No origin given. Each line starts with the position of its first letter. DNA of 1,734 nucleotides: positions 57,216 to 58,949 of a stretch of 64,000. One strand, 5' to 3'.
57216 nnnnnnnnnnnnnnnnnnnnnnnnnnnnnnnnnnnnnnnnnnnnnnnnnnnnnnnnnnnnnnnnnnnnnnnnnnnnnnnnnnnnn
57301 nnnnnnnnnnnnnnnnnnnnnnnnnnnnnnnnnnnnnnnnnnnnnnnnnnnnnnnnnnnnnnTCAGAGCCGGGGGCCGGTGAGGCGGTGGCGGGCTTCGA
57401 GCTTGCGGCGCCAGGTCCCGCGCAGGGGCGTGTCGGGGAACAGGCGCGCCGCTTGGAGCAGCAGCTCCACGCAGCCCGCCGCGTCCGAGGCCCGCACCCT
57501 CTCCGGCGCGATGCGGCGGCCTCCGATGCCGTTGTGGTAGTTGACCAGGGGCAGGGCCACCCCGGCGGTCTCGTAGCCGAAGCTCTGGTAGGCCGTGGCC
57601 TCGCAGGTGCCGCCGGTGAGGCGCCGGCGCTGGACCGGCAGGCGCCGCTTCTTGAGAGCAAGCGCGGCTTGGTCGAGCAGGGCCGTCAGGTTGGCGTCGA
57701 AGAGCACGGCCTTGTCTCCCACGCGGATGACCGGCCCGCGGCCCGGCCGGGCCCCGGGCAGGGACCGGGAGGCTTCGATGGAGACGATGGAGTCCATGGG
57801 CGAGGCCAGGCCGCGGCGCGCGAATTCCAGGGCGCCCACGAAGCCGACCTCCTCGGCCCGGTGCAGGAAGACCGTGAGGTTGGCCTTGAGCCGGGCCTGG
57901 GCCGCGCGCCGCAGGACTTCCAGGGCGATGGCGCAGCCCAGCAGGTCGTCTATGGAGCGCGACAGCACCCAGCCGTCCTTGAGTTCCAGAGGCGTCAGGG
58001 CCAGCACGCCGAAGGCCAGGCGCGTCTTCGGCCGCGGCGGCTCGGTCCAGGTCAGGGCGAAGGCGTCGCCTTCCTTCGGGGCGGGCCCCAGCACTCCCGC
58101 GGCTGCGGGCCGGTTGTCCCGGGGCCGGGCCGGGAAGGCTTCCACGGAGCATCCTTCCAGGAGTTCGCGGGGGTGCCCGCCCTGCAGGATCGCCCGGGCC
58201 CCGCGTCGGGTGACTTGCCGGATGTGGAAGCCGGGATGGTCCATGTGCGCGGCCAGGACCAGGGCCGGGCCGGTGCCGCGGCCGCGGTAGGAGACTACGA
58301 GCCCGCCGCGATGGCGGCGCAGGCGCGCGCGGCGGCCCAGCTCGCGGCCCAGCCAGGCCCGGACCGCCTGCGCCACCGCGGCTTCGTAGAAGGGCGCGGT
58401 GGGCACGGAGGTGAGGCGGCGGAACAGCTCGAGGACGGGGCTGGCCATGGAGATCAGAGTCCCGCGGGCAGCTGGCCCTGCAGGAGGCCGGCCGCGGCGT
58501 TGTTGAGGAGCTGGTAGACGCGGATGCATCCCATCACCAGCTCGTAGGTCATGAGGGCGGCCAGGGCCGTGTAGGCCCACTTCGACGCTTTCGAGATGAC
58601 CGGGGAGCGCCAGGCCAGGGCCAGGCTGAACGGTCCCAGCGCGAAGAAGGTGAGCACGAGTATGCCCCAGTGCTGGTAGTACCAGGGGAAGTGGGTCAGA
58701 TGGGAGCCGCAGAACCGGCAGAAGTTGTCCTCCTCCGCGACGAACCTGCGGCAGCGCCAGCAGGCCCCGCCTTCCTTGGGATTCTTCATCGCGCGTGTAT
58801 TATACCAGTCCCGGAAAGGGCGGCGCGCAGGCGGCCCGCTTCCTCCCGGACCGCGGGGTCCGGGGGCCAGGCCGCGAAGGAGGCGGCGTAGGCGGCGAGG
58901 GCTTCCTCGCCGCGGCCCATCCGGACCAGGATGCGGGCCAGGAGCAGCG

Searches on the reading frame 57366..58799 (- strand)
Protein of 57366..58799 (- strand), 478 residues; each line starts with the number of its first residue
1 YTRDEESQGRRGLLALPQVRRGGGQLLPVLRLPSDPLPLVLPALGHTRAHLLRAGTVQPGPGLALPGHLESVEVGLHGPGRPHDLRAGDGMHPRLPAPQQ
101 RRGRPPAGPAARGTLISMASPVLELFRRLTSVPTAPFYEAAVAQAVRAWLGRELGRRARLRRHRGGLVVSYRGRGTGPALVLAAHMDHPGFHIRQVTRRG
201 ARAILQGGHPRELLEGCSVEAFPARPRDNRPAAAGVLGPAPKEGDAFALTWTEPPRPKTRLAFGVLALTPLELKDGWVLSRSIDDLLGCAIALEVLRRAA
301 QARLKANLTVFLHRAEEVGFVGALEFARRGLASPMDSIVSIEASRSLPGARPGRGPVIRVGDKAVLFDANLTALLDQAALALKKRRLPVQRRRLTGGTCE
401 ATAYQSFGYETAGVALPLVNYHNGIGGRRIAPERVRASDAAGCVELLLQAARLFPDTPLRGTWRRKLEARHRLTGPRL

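Call 36: search_protein_families(library=pfam, proteins=[window:57366-58799:-], max_evalue=0.00001)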
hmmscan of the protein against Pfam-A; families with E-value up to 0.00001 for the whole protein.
window:57366-58799:- (478 aa): 2 families
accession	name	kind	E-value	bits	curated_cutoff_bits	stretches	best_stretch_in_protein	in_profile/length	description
PF05343.19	Peptidase_M42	-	6.3e-23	81.7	23.2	1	264-423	114-276/292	M42 glutamyl aminopeptidase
PF04389.22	Peptidase_M28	-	3.2e-06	27.4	21.3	0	284-338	32-86/193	Peptidase family M28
